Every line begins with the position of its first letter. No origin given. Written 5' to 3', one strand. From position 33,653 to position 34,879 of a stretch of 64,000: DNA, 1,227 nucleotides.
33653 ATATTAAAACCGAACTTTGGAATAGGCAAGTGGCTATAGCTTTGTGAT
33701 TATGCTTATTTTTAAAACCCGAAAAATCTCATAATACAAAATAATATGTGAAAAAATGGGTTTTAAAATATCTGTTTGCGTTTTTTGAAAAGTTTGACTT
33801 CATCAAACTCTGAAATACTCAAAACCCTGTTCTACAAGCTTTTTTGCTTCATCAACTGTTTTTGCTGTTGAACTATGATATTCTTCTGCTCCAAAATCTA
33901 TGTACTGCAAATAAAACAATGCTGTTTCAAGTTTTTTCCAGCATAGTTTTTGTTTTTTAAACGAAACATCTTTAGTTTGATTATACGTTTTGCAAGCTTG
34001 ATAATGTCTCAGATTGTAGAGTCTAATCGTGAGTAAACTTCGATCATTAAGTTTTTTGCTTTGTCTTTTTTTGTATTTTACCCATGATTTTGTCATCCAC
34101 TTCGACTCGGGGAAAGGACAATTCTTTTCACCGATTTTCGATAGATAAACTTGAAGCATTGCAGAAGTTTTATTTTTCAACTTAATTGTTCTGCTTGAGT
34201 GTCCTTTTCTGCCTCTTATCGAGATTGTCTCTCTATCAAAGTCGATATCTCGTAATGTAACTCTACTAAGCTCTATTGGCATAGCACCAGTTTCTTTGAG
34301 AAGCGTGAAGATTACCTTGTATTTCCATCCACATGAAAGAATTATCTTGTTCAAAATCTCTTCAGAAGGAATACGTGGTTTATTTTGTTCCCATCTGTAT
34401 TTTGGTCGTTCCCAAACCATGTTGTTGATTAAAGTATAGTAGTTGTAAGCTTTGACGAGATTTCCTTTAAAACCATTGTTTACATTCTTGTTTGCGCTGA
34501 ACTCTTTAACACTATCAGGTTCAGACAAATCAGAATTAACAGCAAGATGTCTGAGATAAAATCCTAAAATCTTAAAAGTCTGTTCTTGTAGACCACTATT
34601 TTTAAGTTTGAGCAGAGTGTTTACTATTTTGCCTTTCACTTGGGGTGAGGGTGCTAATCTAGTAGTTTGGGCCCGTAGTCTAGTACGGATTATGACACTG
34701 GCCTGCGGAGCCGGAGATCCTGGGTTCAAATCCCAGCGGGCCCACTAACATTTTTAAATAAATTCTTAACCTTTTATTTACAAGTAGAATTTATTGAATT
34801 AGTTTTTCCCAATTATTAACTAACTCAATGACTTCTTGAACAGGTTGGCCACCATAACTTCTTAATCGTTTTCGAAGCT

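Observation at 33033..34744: Minimal integrated element with SSV-type partitioned integrase at the 5' end of tRNA-Arg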

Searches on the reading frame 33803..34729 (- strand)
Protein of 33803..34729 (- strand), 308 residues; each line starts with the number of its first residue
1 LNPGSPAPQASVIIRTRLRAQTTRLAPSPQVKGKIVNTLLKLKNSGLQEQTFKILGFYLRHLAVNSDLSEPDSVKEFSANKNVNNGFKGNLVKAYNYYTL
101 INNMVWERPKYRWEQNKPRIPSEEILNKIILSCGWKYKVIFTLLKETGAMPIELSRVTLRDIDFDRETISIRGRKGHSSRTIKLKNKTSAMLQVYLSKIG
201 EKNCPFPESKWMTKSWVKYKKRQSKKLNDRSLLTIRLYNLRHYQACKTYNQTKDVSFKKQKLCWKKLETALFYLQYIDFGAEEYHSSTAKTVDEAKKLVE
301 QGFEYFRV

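Call 6: search_protein_families(library=pfam, proteins=[window:33803-34729:-], max_evalue=0.1)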
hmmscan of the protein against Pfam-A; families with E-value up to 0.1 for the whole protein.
window:33803-34729:- (308 aa): 1 family
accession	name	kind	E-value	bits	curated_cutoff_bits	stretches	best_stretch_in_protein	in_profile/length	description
PF00589.27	Phage_integrase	-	3.4e-08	33.9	27.1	1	134-274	21-166/172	Phage integrase family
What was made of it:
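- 33803..34639 (-): Tyrosine recombinase gene as it most likely stands: GTG start at 34639-34637 and premature stop at 33805-33803 after a frameshift near 33811-33815. It encodes 278 aa, against 289 aa for the intact homologue P0002. The longest ORF call extends to 34729 through antisense tRNA. PF00589 hit (call 6).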

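Call 7: search_protein_families(library=phrogs, proteins=[window:33803-34729:-], max_evalue=0.1)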
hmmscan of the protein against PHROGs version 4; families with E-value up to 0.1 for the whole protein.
window:33803-34729:- (308 aa): 3 families
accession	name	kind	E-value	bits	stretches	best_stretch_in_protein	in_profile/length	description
phrog_1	-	integration and excision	2.3e-08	34.8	1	107-246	257-404/611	integrase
phrog_216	-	integration and excision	9.2e-08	32.5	1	107-283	41-228/301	integrase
phrog_19237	-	moron, auxiliary metabolic gene and host takeover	0.018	16.3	1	221-259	34-72/98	membrane protein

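Call 8: search_solved_structures(query=window:33803-34729:-, max_evalue=1, show_alignments=2)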
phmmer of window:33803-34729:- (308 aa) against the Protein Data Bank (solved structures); distinct sequences matched with E-value up to 1: 4.
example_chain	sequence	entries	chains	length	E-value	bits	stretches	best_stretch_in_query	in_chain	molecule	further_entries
4a8e_A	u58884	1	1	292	3.7e-05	26.3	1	112-275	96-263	PROBABLE TYROSINE RECOMBINASE XERC-LIKE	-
2a3v_A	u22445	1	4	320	0.022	17.2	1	113-188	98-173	site-specific recombinase IntI4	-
5hxy_A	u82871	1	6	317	0.19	14.1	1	134-278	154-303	Tyrosine recombinase XerA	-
3t92_A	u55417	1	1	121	0.55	12.6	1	191-285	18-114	HISTONE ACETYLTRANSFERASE P300 TAZ2-CCAAT/ENHANCER-BINDING PROTEIN EPSILON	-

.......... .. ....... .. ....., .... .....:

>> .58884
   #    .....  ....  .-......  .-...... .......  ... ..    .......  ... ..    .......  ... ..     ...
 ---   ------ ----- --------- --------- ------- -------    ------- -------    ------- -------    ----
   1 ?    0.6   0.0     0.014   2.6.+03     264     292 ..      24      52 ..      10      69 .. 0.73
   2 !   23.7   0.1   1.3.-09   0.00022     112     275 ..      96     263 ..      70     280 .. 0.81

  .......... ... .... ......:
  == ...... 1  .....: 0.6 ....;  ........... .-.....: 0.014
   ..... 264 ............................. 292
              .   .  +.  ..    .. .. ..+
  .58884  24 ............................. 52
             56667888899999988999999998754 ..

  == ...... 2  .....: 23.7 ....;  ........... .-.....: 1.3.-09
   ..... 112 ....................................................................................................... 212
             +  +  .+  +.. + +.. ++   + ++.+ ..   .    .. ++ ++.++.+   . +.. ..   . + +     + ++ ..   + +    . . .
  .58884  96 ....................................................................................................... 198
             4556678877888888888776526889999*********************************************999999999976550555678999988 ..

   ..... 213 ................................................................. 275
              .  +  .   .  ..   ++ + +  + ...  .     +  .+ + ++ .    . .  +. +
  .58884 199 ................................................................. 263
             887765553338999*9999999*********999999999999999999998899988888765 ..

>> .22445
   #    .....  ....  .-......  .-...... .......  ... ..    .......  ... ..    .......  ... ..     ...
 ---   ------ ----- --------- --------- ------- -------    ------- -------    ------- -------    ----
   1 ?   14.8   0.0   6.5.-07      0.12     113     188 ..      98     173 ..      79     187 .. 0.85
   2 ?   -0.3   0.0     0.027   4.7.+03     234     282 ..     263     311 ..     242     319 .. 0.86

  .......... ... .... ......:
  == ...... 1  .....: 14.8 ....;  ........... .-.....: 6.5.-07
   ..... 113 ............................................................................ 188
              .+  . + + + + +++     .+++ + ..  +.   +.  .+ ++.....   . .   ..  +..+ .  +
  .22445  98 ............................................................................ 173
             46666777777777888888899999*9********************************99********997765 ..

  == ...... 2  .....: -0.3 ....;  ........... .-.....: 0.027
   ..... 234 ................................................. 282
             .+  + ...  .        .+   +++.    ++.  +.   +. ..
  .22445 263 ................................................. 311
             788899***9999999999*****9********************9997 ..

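Call 11: find_homologous_proteins(query=window:33803-34729:-)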
Query window:33803-34729:- (308 aa): 70 proteins with E <= 0.001 among 865 candidates.
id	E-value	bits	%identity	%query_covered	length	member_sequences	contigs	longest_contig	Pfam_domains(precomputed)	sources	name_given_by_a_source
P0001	5.9e-204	694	100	100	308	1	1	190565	PF00589.28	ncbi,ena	-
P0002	2.5e-155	534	85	89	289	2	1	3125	PF00589.28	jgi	jgi:integrase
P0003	2.6e-146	505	72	99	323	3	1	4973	PF00589.28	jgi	-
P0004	4.8e-145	500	71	99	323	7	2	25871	PF00589.28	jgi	-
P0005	2.8e-143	495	71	99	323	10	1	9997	PF00589.28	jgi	-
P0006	6.3e-143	493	71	99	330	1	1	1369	PF00589.28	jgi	jgi:integrase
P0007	6.0e-140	484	69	98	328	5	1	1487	PF00589.28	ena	-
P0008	3.2e-137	475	71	95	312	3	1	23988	PF00589.28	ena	-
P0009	4.9e-136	471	68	99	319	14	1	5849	PF00589.28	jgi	jgi:hypothetical protein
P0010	1.5e-135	469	69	97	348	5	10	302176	-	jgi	jgi:integrase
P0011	3.5e-130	452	73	87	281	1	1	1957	PF00589.28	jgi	jgi:integrase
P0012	2.0e-129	449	73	87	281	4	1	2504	PF00589.28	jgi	jgi:integrase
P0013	2.9e-129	449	65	99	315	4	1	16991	PF00589.28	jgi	-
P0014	3.1e-127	442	72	86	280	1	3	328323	PF00589.28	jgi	jgi:integrase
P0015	1.3e-126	440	72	87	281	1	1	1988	PF00589.28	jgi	jgi:integrase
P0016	1.9e-123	429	70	87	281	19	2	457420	PF00589.28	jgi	-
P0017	2.4e-122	426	62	98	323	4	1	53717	PF00589.28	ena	-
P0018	3.0e-116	406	72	80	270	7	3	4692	PF00589.28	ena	-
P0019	4.5e-115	402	74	77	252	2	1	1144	PF00589.28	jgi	jgi:integrase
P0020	2.2e-114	400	71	80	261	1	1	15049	PF00589.28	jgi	jgi:integrase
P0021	1.2e-112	394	73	75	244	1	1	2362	PF00589.28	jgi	jgi:integrase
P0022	9.3e-110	385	74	73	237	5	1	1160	PF00589.28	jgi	-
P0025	2.0e-95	338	61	79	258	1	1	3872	PF00589.28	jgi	jgi:integrase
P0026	3.4e-94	333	50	99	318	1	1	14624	PF00589.28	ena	-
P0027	8.5e-94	332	54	99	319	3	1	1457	PF00589.28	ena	-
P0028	4.5e-92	326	50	98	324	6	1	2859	PF00589.28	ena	-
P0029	2.5e-91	324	51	98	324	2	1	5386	PF00589.28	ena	-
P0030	2.6e-90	321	50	99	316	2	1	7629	PF00589.28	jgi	-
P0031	3.1e-90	320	50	99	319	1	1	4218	PF00589.28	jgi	-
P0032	3.8e-90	320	70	67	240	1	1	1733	PF00589.28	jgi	jgi:integrase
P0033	3.0e-89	317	70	65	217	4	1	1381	PF00589.28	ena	-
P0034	6.2e-88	313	49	99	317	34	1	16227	PF00589.28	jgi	-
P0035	2.4e-84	301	50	99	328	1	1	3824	PF00589.28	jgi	jgi:integrase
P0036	2.8e-84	301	52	92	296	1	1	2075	PF00589.28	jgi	-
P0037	4.6e-83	297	50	92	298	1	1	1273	PF00589.28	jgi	jgi:integrase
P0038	7.5e-83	296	49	97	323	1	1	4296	PF00589.28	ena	-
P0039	5.9e-82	293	48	99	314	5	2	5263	PF00589.28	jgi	-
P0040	3.5e-80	287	48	99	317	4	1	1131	PF00589.28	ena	-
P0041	3.4e-79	284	72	58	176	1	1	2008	PF00589.28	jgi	jgi:integrase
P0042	4.0e-77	277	50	88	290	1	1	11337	PF00589.28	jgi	jgi:integrase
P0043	8.1e-77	276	43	99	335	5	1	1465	PF00589.28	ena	-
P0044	1.2e-76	276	47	92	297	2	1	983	PF00589.28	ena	-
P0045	6.9e-74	267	47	88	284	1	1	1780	PF00589.28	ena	-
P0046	2.8e-72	262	44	99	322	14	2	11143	PF00589.28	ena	-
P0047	4.0e-72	261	51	81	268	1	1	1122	PF00589.28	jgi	-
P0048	2.4e-71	258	72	53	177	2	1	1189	PF00589.28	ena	-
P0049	4.5e-70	254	44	99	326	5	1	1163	PF00589.28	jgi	jgi:integrase/recombinase XerD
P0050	5.3e-70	254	43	99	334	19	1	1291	PF00589.28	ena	-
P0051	5.5e-70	254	71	53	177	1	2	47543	PF00589.28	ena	-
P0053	2.9e-65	238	43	99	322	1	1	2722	PF00589.28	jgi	jgi:integrase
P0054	1.5e-63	233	46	83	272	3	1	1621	PF00589.28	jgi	jgi:integrase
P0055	1.2e-61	227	46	80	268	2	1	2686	PF00589.28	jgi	jgi:integrase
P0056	2.3e-61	226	47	73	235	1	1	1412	PF00589.28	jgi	jgi:integrase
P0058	4.7e-61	225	46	77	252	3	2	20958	PF00589.28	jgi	jgi:integrase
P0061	6.6e-54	201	48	74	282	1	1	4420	PF00589.28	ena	-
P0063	6.3e-48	182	49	59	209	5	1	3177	PF00589.28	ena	-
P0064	1.7e-45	174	38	98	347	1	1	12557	PF00589.28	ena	-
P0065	4.8e-44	169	46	63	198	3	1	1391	PF00589.28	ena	-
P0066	3.3e-34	137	34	93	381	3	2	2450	PF00589.28,PF22823.3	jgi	jgi:integrase/predicted RNA-binding Zn-ribbon protein involved in translation (DUF1610 family)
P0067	4.4e-30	123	34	78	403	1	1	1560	PF03811.18,PF00589.28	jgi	jgi:integrase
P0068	5.2e-29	119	31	94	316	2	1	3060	PF00589.28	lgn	-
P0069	2.1e-26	111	28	95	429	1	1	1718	PF00589.28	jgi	-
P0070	9.5e-21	92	29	90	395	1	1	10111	PF00589.28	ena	-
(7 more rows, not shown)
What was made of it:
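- There are 70 protein homologues (call 11).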

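Call 13: find_encoding_contigs(protein=P0001, flank=10000, max_places=4)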
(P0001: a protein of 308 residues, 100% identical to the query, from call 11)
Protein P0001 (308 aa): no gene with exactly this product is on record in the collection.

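Call 15: find_related_loci(query=A1, collection=genome_contigs, flank=10000)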
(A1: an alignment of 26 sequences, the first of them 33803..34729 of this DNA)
Query A1 (308 aa) in genome_contigs; peptide patterns used: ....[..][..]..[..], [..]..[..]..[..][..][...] (x = any residue, [..] = any of these).
276 stretches matched a pattern; 131 encode a relative of the query (tblastn E <= 1e-3); the best 80 are kept; 77 distinct loci.
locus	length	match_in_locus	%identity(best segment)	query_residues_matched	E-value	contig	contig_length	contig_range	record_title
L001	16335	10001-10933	72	1-307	2e-154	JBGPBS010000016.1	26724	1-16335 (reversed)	MAG: Candidatus Bathyarchaeia archaeon isolate OBJ_0618_130150_10 k141_1309835_length_26724_cov_19.3842, whole genome sh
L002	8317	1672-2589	69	3-305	3e-146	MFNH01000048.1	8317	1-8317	MAG: Candidatus Levybacteria bacterium RBG_16_35_11 RBG_16_scaffold_36374, whole genome shotgun sequence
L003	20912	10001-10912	70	7-306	1e-143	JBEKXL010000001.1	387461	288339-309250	MAG: Candidatus Bathyarchaeia archaeon isolate SPRUCE 650 SPRUCE_650_1, whole genome shotgun sequence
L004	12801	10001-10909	48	1-305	9e-91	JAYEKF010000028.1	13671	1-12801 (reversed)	MAG: Thermoproteota archaeon isolate MAG144 MAG144_28, whole genome shotgun sequence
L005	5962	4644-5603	45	1-306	4e-83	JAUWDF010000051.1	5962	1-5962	MAG: Candidatus Bathyarchaeota archaeon isolate CSMAG_2157 CSMAG_2157_k141_1387970_length_5962_cov_5.0000, whole genome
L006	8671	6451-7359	45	1-305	3e-78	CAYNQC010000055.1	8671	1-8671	MAG TPA_asm: uncultured Candidatus Bathyarchaeia archaeon isolate binchicken_co103_338 genome assembly, contig: NODE_970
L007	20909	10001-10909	45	1-305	5e-77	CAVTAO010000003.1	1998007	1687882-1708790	MAG: Candidatus Bathyarchaeota archaeon isolate MFD04408.bin.2.185 genome assembly, contig: contig_13593, whole genome s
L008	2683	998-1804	47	34-305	8e-76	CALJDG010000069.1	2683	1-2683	MAG: uncultured archaeon isolate S1_Bin_MAXBIN__046_sub_1 genome assembly, contig: c_000000748024, whole genome shotgun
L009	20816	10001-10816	46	35-306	2e-71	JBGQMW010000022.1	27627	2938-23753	MAG: Candidatus Bathyarchaeia archaeon isolate OBJ2_061818_130_9 k141_246915_length_27627_cov_22.3166, whole genome shot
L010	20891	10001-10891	39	8-305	3e-71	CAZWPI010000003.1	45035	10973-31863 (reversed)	MAG TPA_asm: uncultured Candidatus Bathyarchaeia archaeon isolate binchicken_co294_180 genome assembly, contig: NODE_122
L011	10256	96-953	45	23-305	3e-71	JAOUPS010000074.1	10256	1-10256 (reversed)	MAG: Candidatus Bathyarchaeota archaeon isolate 8_1_Oct_SF_Bin62 8_1_Oct_SF_Bin62_scaffold_5297_c1, whole genome shotgun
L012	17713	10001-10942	39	1-306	2e-69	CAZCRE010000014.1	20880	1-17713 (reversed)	MAG TPA_asm: uncultured Candidatus Bathyarchaeia archaeon isolate binchicken_co283_37 genome assembly, contig: NODE_1570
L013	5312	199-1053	39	22-305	2e-69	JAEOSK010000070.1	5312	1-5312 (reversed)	MAG: Candidatus Hermodarchaeum yapensis isolate Yap4.bin9.105 contig-145_40300, whole genome shotgun sequence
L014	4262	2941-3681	46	59-305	5e-69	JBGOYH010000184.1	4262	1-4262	MAG: Candidatus Bathyarchaeia archaeon isolate OBJ_0618_130150_48 k141_2241411_length_4262_cov_48.8134, whole genome sho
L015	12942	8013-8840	43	31-305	2e-67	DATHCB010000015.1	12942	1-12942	MAG TPA_asm: Candidatus Bathyarchaeia archaeon isolate SMAG_U12356 k141_771732, whole genome shotgun sequence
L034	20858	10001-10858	37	21-305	3e-55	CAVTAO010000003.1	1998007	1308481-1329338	MAG: Candidatus Bathyarchaeota archaeon isolate MFD04408.bin.2.185 genome assembly, contig: contig_13593, whole genome s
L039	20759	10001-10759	41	53-305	3e-54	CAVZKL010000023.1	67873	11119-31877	MAG: Candidatus Bathyarchaeota archaeon isolate MFD04408.bin.2.64 genome assembly, contig: contig_80582, whole genome sh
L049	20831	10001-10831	35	32-305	3e-47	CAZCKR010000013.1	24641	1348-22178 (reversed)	MAG TPA_asm: uncultured Candidatus Bathyarchaeia archaeon isolate SRP068000_co4_479 genome assembly, contig: NODE_1808_l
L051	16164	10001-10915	34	4-305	7e-47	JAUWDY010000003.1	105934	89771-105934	MAG: Candidatus Bathyarchaeota archaeon isolate CSMAG_2176 CSMAG_2176_k141_1466623_length_105934_cov_14.9940, whole geno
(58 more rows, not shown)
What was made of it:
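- On Chromosomal XerA (dimer resolution): Several MAGs carry multiple copies (for example JBGQMW01 and CAVTAO01; call 15).
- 131 genomic relatives were found and 77 loci kept, nearly all titled Bathyarchaeia/Bathyarchaeota (call 15).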

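Call 22: find_encoding_contigs(protein=P0002, flank=10000, max_places=4)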
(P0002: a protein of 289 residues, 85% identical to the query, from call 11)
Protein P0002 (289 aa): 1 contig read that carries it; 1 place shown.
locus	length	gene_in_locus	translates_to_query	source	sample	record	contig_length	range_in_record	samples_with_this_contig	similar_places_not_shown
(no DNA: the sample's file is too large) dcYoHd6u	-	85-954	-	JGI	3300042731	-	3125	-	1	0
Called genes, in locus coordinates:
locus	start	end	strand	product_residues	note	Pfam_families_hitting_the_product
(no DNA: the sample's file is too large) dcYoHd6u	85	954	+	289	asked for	PF00589:Phage_integrase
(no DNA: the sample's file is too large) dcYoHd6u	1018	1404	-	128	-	-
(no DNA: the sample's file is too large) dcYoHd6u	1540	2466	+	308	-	-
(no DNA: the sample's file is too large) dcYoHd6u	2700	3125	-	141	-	?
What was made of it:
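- Tried and rejected: DNA for the closest int (85% identical) was unavailable (call 22).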

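Call 23: find_encoding_contigs(protein=P0010, flank=8000, max_places=6)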
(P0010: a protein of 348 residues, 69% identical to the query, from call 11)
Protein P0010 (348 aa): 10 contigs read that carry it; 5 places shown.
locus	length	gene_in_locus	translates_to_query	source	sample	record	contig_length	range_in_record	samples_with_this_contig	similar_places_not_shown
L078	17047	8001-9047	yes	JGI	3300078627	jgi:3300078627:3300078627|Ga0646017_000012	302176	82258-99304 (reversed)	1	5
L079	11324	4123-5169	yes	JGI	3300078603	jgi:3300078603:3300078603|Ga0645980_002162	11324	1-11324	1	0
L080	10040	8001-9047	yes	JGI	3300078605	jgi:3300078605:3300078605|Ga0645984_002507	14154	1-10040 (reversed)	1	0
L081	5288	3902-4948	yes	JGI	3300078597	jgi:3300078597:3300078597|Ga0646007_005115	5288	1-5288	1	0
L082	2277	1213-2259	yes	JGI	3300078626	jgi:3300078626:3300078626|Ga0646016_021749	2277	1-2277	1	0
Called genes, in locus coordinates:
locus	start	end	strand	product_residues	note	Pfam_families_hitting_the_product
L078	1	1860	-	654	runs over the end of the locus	PF03485:Arg_tRNA_synt_N, PF00750:tRNA-synt_1d, PF05746:DALR_1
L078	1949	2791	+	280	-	PF00850:Hist_deacetyl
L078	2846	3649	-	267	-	PF01061:ABC2_membrane, PF12698:ABC2_membrane_3 (weak)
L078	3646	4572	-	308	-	PF00005:ABC_tran, PF13175:AAA_15 (faint), PF13304:AAA_21, PF27102:NodI_C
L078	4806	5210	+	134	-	-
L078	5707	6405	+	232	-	PF00589:Phage_integrase (faint)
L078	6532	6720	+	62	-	-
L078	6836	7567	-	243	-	-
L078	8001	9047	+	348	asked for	-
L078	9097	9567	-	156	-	PF01042:Ribonuc_L-PSP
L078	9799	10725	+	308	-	PF12329:TMF_DNA_bd (weak)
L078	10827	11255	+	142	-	-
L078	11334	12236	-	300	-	PF13302:Acetyltransf_3, PF00583:Acetyltransf_1, PF13508:Acetyltransf_7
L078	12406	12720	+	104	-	-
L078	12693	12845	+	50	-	-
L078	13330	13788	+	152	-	-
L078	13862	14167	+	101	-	-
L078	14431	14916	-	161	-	PF05163:DinB, PF12867:DinB_2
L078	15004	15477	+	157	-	PF01812:5-FTHF_cyc-lig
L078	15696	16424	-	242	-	PF04029:2-ph_phosp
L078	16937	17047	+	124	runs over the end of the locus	-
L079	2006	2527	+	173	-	PF00589:Phage_integrase (faint)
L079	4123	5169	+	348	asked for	-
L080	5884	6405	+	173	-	PF00589:Phage_integrase (faint)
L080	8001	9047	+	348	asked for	-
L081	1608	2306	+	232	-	PF00589:Phage_integrase (faint)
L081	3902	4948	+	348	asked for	-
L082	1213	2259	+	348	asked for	-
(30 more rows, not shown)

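Call 40: search_dna_similar(query=window:33806-34639:-, collection=phages, mode=protein, max_evalue=0.01, max_rows=25)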
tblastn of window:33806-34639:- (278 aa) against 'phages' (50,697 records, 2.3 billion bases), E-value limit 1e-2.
No match.
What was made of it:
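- On SSV-type / suicidal integrases (SSV, pTN3-like, pT26-2-like): tblastn against 50,697 phage records gave no match (call 40).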
